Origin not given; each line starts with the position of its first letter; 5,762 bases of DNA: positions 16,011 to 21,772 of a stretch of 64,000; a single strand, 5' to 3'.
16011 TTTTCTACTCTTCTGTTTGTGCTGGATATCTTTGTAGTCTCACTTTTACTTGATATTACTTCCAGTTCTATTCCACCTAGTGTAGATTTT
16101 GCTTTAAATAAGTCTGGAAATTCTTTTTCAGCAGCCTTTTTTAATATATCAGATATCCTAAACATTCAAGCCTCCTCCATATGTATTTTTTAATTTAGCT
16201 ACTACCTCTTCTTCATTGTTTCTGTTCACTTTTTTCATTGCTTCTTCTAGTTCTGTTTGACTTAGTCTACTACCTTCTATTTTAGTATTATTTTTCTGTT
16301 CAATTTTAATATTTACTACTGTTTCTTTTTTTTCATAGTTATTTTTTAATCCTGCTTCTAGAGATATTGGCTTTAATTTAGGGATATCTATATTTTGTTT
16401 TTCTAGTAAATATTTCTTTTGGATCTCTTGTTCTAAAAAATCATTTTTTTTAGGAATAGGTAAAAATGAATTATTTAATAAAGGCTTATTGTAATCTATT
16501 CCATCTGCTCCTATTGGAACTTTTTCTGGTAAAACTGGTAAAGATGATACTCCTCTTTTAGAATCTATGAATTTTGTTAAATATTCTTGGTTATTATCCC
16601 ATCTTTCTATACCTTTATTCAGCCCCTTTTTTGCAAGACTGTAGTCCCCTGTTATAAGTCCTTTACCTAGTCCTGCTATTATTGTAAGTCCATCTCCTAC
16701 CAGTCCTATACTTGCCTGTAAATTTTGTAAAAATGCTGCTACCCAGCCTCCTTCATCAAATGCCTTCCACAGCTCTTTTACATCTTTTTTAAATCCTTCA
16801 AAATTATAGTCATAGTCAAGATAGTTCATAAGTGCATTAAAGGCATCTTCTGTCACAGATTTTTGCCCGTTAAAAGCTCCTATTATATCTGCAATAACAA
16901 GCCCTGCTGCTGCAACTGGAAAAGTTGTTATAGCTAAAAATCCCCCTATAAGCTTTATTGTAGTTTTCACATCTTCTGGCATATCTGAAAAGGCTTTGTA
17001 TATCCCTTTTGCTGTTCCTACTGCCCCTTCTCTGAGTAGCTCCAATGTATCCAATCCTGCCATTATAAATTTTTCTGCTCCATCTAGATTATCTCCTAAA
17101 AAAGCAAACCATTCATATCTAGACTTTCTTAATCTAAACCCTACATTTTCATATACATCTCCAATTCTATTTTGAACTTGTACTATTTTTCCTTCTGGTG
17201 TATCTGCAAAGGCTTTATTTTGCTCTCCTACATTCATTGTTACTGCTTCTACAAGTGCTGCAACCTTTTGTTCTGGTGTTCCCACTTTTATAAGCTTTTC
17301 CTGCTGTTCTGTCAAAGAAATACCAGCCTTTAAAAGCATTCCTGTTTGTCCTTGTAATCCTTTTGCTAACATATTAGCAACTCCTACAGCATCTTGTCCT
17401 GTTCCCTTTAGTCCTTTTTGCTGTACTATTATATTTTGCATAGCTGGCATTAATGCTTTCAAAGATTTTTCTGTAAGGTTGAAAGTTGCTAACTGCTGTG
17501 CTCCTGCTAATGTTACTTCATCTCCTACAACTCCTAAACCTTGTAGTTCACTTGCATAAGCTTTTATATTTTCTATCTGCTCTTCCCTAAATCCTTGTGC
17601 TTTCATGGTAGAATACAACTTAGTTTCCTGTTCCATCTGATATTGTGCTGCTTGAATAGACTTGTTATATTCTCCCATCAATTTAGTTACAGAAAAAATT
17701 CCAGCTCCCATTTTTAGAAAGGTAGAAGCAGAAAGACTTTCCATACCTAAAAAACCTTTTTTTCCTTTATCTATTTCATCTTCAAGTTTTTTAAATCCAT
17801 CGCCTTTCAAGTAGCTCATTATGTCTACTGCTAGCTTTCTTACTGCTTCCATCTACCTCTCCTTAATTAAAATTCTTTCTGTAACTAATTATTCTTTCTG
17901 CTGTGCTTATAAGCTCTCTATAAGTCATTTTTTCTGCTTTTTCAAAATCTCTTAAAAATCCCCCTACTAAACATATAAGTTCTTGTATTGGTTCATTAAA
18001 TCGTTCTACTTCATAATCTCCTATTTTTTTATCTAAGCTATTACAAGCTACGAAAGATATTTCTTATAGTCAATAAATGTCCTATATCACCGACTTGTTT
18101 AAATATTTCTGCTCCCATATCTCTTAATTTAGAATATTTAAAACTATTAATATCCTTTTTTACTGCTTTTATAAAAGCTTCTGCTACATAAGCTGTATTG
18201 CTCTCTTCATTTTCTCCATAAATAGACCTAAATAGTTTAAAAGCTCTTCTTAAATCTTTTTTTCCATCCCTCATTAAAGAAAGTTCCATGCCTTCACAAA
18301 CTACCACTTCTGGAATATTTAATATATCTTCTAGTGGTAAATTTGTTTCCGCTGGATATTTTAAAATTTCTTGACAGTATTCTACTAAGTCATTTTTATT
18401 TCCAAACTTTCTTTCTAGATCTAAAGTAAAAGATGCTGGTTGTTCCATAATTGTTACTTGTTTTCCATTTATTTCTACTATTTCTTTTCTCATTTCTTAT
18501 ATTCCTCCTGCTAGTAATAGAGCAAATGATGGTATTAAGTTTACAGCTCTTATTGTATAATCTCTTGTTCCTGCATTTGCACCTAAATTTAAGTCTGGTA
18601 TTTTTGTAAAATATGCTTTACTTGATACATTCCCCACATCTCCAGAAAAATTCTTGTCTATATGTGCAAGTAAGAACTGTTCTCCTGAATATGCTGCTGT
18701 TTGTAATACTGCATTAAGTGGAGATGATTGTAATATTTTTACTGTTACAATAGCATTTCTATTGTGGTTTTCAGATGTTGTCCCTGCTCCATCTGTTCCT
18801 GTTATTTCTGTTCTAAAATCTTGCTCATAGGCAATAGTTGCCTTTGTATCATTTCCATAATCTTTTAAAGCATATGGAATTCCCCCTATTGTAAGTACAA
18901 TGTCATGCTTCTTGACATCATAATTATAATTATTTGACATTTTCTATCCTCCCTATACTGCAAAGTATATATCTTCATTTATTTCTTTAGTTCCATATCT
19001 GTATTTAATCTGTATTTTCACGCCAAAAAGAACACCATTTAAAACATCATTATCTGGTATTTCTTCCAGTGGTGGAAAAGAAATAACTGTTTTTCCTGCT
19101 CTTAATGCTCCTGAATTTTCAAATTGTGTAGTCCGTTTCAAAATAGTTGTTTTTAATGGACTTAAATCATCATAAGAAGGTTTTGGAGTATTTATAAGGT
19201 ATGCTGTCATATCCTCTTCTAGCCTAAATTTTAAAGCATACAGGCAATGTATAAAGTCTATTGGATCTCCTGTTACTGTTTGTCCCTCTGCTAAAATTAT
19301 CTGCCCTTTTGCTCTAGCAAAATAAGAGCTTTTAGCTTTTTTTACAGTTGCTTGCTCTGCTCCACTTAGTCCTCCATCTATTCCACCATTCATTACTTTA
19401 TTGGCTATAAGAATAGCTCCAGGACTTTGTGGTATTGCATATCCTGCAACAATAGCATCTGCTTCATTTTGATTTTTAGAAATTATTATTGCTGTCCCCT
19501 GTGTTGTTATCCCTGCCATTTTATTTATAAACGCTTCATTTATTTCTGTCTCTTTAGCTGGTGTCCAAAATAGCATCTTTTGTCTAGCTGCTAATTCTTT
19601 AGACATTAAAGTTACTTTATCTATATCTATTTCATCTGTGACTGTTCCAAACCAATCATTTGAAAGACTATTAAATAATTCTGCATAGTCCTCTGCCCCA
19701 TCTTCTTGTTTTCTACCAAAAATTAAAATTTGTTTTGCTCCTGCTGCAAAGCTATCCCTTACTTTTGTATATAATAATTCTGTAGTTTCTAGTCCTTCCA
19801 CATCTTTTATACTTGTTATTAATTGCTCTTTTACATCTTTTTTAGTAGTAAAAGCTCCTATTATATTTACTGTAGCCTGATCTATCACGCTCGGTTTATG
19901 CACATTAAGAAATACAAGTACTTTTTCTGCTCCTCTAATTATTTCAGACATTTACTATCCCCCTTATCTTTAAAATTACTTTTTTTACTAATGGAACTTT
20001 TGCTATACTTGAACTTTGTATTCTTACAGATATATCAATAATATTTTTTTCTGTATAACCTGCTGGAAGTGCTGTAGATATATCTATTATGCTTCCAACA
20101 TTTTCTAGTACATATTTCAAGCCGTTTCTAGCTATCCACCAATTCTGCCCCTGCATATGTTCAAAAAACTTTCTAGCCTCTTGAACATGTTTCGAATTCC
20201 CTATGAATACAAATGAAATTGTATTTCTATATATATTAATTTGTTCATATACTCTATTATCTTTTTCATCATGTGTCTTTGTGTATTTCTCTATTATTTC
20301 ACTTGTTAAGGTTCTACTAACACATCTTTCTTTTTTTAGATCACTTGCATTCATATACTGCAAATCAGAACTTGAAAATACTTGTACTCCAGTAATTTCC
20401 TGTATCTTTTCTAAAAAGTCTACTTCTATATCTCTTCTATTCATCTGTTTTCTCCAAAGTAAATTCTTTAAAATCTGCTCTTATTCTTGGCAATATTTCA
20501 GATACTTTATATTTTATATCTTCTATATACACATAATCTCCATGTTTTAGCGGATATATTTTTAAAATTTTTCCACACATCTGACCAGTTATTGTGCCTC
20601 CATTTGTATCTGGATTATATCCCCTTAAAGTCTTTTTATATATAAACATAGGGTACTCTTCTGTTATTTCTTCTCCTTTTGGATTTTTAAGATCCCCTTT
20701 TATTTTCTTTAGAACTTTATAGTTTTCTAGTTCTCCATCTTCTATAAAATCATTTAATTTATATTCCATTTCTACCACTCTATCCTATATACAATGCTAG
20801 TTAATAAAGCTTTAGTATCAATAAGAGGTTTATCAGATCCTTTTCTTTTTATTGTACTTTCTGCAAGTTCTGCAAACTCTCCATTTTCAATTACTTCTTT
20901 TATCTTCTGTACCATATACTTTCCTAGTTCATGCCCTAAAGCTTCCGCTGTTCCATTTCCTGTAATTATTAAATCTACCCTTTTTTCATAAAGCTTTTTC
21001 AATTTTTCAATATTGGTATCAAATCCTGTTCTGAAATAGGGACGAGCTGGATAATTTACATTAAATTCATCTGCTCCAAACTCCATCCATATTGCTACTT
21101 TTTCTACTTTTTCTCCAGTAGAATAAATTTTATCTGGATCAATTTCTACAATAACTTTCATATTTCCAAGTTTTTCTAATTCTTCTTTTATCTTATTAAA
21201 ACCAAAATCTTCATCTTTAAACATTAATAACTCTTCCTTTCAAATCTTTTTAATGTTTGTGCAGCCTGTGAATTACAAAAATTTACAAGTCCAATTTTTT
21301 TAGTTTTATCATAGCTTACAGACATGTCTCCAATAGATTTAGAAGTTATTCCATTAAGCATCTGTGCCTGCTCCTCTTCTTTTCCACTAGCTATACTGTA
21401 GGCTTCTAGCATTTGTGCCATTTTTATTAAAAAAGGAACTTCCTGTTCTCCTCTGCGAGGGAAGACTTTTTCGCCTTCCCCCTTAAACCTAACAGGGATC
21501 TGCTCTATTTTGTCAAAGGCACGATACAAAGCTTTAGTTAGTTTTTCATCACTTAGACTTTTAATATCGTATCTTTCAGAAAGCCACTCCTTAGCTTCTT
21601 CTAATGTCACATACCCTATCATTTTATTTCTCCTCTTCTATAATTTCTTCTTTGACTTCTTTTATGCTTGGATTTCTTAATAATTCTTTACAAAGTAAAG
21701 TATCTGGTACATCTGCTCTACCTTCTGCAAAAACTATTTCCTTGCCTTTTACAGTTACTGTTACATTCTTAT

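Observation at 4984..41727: Mu-like prophage inserted inside an autotransporter adhesin gene; the gene re-joins perfectly in frame across a 5-bp ACGGG duplication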

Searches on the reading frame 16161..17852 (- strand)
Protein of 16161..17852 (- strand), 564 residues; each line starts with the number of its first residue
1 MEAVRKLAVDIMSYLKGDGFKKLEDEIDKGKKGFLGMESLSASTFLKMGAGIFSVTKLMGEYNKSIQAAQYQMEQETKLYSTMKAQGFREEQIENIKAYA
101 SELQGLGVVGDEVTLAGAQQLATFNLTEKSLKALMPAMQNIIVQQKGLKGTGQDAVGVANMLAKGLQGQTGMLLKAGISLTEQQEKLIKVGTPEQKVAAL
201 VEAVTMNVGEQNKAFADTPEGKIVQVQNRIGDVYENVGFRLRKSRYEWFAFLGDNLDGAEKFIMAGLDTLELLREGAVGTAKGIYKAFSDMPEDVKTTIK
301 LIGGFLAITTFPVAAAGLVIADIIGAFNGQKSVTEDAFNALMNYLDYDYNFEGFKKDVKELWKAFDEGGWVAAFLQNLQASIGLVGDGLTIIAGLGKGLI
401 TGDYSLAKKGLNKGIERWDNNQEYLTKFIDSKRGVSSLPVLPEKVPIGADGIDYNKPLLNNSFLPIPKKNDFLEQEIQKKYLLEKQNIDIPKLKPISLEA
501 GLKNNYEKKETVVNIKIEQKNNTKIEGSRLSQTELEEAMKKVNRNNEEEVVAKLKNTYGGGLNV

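Call 5: search_protein_families(library=pfam, proteins=[window:16161-17852:-])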
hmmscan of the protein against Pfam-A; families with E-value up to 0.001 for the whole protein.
window:16161-17852:- (564 aa): 0 families

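Call 15: search_protein_families(library=phrogs, proteins=[window:16161-17852:-])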
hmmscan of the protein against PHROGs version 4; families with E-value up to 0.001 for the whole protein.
window:16161-17852:- (564 aa): 0 families

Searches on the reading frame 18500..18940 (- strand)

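Call 15: search_protein_families(library=phrogs, proteins=[window:18500-18940:-])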
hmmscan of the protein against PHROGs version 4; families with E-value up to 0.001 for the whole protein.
window:18500-18940:- (147 aa): 2 families
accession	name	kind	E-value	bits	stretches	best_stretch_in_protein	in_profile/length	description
phrog_280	-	head and packaging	2.2e-20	74.1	1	5-135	4-133/143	virion structural protein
phrog_4504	-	unknown function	0.00011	22.8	1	49-136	50-141/145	-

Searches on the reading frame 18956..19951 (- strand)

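Call 5: search_protein_families(library=pfam, proteins=[window:18956-19951:-])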
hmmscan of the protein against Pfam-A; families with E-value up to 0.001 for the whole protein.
window:18956-19951:- (332 aa): 0 families

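Call 15: search_protein_families(library=phrogs, proteins=[window:18956-19951:-])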
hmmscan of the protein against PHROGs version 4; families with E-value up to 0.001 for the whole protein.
window:18956-19951:- (332 aa): 2 families
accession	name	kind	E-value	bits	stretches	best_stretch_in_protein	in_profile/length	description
phrog_205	-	tail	6.7e-29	102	1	24-322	122-424/455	tail sheath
phrog_9590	-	unknown function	0.00023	21.4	1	195-302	228-344/377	-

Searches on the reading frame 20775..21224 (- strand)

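Call 15: search_protein_families(library=phrogs, proteins=[window:20775-21224:-])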
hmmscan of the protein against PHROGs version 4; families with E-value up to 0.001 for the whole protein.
window:20775-21224:- (150 aa): 2 families
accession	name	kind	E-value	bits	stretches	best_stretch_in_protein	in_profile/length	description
phrog_222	-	connector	7e-35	122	1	7-148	120-261/276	tail completion or Neck1 protein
phrog_26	-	connector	4.9e-06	27.2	0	95-145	108-164/321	tail completion or Neck1 protein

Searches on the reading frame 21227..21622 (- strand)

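Call 15: search_protein_families(library=phrogs, proteins=[window:21227-21622:-])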
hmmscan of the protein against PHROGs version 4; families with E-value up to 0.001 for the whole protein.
window:21227-21622:- (132 aa): 4 families
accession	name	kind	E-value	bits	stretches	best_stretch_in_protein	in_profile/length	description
phrog_477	-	connector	2.5e-10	41.4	1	3-111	22-147/220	head-tail adaptor Ad1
phrog_912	-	unknown function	8.7e-07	29.5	1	67-112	206-251/274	-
phrog_541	-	connector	0.00015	22.7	1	14-111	9-100/129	head-tail adaptor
phrog_12952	-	unknown function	0.00068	20.6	0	12-54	14-57/60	-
